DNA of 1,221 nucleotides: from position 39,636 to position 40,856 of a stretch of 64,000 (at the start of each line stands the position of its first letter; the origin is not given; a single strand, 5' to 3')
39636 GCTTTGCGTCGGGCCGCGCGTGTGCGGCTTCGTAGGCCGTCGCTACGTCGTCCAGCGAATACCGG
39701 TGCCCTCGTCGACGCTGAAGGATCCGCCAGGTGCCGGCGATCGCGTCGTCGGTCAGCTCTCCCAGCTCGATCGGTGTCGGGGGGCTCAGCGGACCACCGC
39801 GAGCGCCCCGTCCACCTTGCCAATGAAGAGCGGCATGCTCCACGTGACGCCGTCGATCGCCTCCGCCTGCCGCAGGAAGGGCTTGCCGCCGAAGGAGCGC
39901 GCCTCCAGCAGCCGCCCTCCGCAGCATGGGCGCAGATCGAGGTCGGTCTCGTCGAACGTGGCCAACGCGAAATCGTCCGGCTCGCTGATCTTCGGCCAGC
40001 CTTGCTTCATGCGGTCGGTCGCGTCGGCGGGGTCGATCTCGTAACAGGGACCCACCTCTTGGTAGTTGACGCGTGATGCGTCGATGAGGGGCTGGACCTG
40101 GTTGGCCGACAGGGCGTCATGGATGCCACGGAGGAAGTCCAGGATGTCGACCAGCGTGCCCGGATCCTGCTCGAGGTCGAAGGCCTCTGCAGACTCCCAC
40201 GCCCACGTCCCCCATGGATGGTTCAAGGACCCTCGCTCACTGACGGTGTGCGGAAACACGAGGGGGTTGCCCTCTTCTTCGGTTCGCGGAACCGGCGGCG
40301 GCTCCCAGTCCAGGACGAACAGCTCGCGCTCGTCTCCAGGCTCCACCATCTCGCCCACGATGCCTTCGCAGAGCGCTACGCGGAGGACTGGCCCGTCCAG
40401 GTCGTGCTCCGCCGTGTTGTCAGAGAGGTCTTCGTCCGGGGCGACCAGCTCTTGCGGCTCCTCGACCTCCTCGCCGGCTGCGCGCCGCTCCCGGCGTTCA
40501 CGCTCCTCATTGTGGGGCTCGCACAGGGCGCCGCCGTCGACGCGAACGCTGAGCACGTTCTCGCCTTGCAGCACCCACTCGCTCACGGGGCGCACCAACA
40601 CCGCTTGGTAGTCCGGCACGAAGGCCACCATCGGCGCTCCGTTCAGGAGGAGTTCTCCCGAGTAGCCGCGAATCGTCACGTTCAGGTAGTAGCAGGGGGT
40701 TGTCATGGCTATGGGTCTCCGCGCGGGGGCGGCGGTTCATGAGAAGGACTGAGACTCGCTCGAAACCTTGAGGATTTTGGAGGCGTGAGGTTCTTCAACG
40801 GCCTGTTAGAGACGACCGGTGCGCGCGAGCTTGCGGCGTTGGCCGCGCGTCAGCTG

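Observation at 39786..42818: Low-GC, Trp/Lys/Phe-rich 670-aa protein of unknown function with an adjacent acidic 306-aa protein, a possible toxin/effector plus partner or horizontally acquired cargo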

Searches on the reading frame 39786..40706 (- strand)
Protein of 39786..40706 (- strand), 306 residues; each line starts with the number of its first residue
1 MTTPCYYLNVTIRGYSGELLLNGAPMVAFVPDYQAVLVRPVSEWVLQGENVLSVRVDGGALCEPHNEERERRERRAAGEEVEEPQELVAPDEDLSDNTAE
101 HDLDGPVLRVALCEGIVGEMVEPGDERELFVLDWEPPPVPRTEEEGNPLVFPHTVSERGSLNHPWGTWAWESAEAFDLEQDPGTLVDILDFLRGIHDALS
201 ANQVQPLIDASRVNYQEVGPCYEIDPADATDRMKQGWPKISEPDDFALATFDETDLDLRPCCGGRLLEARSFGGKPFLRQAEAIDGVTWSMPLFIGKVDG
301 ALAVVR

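Call 3: search_protein_families(library=pfam, proteins=[window:39786-40706:-], max_evalue=1)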
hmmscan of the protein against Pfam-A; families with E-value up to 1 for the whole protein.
window:39786-40706:- (306 aa): 0 families

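Call 4: search_protein_families(library=ncbifam, proteins=[window:39786-40706:-], max_evalue=1)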
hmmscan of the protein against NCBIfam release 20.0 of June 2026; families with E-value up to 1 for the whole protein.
window:39786-40706:- (306 aa): 0 families

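Call 7: search_protein_families(library=padloc, proteins=[window:39786-40706:-], max_evalue=1)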
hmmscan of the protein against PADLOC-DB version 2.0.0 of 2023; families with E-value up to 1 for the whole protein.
window:39786-40706:- (306 aa): 0 families

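Call 8: search_protein_families(library=phrogs, proteins=[window:39786-40706:-], max_evalue=1)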
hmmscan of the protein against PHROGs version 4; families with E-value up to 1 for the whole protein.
window:39786-40706:- (306 aa): 0 families

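Call 13: find_homologous_proteins(query=window:39786-40706:-)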
Query window:39786-40706:- (306 aa): 10 proteins with E <= 0.001 among 3806 candidates.
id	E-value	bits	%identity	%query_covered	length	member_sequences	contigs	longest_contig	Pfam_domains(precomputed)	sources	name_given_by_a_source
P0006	9.6e-208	707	100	100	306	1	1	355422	-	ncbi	ncbi:MAG: hypothetical protein AB8I08_03795 [Sandaracinaceae bacterium]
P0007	3.8e-120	419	58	100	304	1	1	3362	-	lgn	-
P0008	1.9e-112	394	57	100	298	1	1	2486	-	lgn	-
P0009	7.6e-87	310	48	100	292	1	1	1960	-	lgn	-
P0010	5.5e-86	307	49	100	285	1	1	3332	-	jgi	jgi:hypothetical protein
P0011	1.2e-83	299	46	100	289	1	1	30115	-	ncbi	-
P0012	2.7e-82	295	46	100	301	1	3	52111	-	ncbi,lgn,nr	ncbi:MAG: hypothetical protein KF729_28280 [Sandaracinaceae bacterium]|nr:hypothetical protein [Sand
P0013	1.8e-62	230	41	100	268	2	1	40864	-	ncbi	ncbi:MAG: hypothetical protein AAGF11_38500 [Myxococcota bacterium]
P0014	7.3e-49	185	34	100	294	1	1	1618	-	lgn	-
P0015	2.0e-44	171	36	100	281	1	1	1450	-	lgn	-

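Call 20: find_encoding_contigs(protein=P0012, flank=8000, max_places=2)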
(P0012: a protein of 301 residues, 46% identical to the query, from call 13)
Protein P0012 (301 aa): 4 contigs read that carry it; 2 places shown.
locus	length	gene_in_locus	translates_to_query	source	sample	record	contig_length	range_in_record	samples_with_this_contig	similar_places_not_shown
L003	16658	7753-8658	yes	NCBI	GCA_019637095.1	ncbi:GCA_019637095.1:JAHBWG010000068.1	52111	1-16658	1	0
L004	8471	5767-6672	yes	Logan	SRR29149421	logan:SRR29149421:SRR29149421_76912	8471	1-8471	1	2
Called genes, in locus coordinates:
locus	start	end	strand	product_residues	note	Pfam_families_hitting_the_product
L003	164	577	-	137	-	PF13665:Tox-PAAR-like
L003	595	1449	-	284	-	PF12059:DUF3540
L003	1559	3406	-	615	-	-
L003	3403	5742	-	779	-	PF09937:DUF2169, PF00805:Pentapeptide (weak), PF13576:Pentapeptide_3 (faint), PF00805:Pentapeptide, PF13599:Pentapeptide_4, PF00805:Pentapeptide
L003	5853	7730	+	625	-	-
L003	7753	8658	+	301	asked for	-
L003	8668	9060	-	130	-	PF01850:PIN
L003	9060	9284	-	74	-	-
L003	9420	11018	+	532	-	PF00890:FAD_binding_2, PF01266:DAO (weak), PF07992:Pyr_redox_2 (faint), PF02910:Succ_DH_flav_C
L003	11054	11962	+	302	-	PF18030:Rimk_N, PF14397:ATPgrasp_ST (faint), PF02955:GSH-S_ATP, PF02655:ATP-grasp_3 (weak), PF08443:RimK, PF14243:R2K_3 (weak)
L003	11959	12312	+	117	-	PF06108:DUF952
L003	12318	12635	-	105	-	PF05685:Uma2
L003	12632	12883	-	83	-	-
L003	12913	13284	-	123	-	PF02810:SEC-C (weak)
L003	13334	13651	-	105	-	PF00462:Glutaredoxin, PF13417:GST_N_3, PF13409:GST_N_2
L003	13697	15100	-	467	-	PF00753:Lactamase_B, PF12706:Lactamase_B_2 (faint), PF10996:Beta-Casp, PF07521:RMMBL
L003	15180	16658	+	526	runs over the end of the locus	PF25390:WD40_RLD, PF00415:RCC1 (weak), PF25390:WD40_RLD, PF13540:RCC1_2, PF00415:RCC1 (weak)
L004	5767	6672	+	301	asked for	-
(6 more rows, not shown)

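Call 21: find_encoding_contigs(protein=P0013, flank=8000, max_places=2)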
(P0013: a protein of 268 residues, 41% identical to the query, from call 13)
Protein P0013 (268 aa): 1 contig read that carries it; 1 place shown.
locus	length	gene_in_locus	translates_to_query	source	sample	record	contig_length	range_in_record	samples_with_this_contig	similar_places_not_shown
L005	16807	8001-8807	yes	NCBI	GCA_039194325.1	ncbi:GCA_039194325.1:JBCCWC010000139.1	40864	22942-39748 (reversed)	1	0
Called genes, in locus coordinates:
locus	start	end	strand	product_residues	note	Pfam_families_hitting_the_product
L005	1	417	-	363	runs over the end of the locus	-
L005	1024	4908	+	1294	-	PF01869:BcrAD_BadFG, PF09989:DUF2229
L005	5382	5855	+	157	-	-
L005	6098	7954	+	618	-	-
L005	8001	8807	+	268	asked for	-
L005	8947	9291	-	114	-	-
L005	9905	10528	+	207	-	-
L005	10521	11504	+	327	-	PF01909:NTP_transf_2 (weak)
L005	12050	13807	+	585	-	PF07626:PSD3, PF07637:PSD5, PF07631:PSD4, PF07627:PSCyt3, PF07624:PSD2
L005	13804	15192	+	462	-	PF07586:HXXSHH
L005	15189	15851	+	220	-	-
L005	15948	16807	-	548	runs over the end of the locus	PF16655:PhoD_N, PF09423:PhoD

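Call 64: search_solved_structures(query=A2, max_evalue=10)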
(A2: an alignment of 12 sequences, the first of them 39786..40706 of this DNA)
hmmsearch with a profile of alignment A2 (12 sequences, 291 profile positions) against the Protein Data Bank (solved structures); distinct sequences matched with E-value up to 10: 10.
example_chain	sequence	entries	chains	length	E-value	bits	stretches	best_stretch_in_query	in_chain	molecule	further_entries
6u77_A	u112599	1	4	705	0.46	13.2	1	105-163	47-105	Glycogen [starch] synthase isoform 2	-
4kqm_A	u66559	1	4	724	0.46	13.2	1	105-163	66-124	Gsy2p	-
3naz_A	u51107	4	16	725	0.48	13.1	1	105-163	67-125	Glycogen [starch] synthase isoform 2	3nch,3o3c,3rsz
4kq1_A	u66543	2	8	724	0.48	13.1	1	105-163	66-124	Gsy2p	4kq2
3nb0_A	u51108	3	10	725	0.48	13.1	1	105-163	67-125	Glycogen [starch] synthase isoform 2 | PROTEIN (Glycogen [starch] synthase isoform 2)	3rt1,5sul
5suk_A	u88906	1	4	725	0.48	13.1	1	105-163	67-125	Glycogen [starch] synthase isoform 2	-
5uw0_A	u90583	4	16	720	0.63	12.7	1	105-163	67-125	Glycogen [starch] synthase isoform 2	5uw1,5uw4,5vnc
5ux7_A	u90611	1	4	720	0.67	12.6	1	105-163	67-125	Glycogen [starch] synthase isoform 2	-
28zt_A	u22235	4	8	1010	1.4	11.6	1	90-189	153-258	ATP-dependent RNA helicase A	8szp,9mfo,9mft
8szq_A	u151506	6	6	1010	1.9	11.1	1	89-189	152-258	RNA helicase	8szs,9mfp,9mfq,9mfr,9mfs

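Call 76: search_protein_families(library=pfam, alignment_id=A2, max_evalue=1)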
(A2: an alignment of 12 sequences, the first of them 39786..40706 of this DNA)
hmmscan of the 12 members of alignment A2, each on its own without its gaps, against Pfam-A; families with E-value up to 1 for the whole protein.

A. member 1, window:39786-40706:- (306 aa): 0 families

B. families by the number of members that match (of 12 scanned): 5 families
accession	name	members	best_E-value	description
PF22666.2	Glyco_hydro_2_N2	3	0.0056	Glycosyl hydrolase 2 galactose-binding domain-like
PF20787.2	SPP1_GP23-1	2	0.064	SPP1 phage GP23.1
PF15240.11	Pro-rich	1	0.034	Proline-rich protein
PF20642.2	TAF1C_HB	1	0.037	TAF1C, helical bundle domain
PF22980.2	Myb_DNA-bind_8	1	0.13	Myb-like DNA-binding domain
